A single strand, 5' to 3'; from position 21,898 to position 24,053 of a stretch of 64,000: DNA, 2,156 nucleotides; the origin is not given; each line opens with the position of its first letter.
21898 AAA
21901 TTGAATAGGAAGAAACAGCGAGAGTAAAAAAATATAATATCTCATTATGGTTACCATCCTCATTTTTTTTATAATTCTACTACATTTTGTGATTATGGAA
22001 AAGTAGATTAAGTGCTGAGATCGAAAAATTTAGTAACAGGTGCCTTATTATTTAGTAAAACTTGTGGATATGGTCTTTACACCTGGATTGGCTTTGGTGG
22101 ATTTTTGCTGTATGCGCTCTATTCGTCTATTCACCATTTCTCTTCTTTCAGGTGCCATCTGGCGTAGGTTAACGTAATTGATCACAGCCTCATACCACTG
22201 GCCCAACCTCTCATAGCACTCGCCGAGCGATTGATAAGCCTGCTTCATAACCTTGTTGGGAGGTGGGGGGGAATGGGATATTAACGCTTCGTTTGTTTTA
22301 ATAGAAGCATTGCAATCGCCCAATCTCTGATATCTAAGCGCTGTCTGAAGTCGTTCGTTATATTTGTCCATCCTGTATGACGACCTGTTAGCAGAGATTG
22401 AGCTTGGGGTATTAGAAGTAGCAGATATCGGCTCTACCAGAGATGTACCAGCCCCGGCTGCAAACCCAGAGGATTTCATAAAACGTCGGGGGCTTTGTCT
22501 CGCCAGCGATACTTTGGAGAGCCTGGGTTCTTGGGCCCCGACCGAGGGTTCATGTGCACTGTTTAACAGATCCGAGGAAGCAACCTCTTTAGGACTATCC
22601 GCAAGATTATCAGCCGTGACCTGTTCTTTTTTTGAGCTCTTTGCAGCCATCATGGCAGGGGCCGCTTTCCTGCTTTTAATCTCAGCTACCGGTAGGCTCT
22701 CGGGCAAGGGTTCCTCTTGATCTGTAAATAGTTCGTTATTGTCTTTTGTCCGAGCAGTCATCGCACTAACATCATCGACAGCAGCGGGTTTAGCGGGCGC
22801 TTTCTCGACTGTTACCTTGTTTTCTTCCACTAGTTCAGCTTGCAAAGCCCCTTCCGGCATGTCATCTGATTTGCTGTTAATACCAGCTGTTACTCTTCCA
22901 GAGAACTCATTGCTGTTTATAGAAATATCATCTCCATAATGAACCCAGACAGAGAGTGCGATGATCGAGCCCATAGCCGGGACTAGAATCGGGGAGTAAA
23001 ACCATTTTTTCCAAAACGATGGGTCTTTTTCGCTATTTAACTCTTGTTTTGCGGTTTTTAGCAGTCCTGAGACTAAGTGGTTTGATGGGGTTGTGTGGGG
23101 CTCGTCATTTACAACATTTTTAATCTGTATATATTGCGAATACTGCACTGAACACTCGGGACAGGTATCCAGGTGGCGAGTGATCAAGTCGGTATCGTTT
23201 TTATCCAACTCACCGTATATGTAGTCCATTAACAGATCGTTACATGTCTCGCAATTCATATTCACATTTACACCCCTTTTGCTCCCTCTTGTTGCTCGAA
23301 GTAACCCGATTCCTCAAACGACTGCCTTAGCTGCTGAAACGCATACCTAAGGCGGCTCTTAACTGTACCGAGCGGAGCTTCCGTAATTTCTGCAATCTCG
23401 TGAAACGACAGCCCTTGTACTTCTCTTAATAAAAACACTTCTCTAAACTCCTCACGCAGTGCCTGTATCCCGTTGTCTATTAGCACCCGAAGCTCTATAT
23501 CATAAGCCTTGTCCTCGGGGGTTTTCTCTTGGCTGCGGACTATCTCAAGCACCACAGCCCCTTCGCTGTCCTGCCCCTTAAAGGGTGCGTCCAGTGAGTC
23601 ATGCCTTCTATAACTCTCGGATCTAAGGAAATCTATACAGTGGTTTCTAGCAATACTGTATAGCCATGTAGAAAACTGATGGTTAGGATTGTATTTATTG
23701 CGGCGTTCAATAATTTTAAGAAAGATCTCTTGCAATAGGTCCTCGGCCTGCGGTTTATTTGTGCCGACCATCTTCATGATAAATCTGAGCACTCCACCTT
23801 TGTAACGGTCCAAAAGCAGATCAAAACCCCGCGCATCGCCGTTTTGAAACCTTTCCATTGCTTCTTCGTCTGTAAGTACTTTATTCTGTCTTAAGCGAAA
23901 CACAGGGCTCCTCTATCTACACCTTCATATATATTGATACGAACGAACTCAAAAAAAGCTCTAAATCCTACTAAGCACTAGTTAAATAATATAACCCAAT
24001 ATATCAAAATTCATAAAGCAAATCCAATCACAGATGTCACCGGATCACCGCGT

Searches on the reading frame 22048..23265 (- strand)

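Call 19: search_protein_families(library=pfam, proteins=[window:22048-23265:-], max_evalue=0.00001)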
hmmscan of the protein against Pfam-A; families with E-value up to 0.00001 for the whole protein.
window:22048-23265:- (405 aa): 1 family
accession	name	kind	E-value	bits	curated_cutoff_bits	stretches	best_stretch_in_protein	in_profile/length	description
PF13490.11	zf-HC2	-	8.8e-09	35.7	22.2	1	5-38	1-34/35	Putative zinc-finger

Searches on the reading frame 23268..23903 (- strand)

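Call 52: search_protein_families(library=ncbifam, proteins=[window:23268-23903:-], max_evalue=0.01)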
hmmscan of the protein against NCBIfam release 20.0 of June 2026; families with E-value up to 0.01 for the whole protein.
window:23268-23903:- (211 aa): 103 families (the best 25 are shown)
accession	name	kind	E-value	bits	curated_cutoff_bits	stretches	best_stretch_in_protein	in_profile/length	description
NF009166.1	PRK12513.1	equivalog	1.6e-55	187.8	206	1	10-198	7-188/193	RNA polymerase sigma factor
NF007223.0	PRK09641.1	equivalog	1.9e-34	119.2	209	1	14-197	7-185/187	RNA polymerase sigma factor SigW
TIGR02948.1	SigW_bacill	equivalog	1.3e-32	113.4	243.1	1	15-195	8-183/187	RNA polymerase sigma factor SigW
NF009171.0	PRK12518.1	equivalog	5.7e-32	111.1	208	1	9-200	11-188/191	RNA polymerase sigma factor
TIGR02937.1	sigma70-ECF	superfamily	3.8e-30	104.7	42.9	1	27-194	3-163/165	sigma-70 family RNA polymerase sigma factor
TIGR02939.1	RpoE_Sigma70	equivalog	1.3e-29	103.6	236.15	1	11-188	6-178/190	RNA polymerase sigma factor RpoE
NF007216.0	PRK09638.1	equivalog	5.2e-29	101.3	194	1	12-199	5-177/180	RNA polymerase sigma factor SigY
NF008888.0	PRK11922.1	equivalog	6.3e-29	101.2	204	1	7-198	12-198/231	RNA polymerase sigma factor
TIGR02985.1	Sig70_bacteroi1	subfamily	4.1e-28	98.6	126.4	1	27-195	3-161/162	RNA polymerase sigma-70 factor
NF009172.0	PRK12519.1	subfamily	7.8e-28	97.3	222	1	8-198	12-191/194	RNA polymerase sigma factor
NF006930.0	PRK09415.1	subfamily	3e-24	85.8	198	1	26-198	17-177/179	RNA polymerase factor sigma C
NF009168.0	PRK12515.1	subfamily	2.2e-23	82.7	236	1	8-201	5-184/189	RNA polymerase sigma factor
NF009174.0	PRK12522.1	equivalog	3.4e-23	82.5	217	1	28-198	6-169/175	RNA polymerase sigma factor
NF007215.0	PRK09637.1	equivalog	8.5e-23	81.3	212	1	32-205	8-163/181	RNA polymerase sigma factor SigZ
NF007227.0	PRK09645.1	subfamily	8.7e-23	81.1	202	1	19-200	7-174/177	sigma-70 family RNA polymerase sigma factor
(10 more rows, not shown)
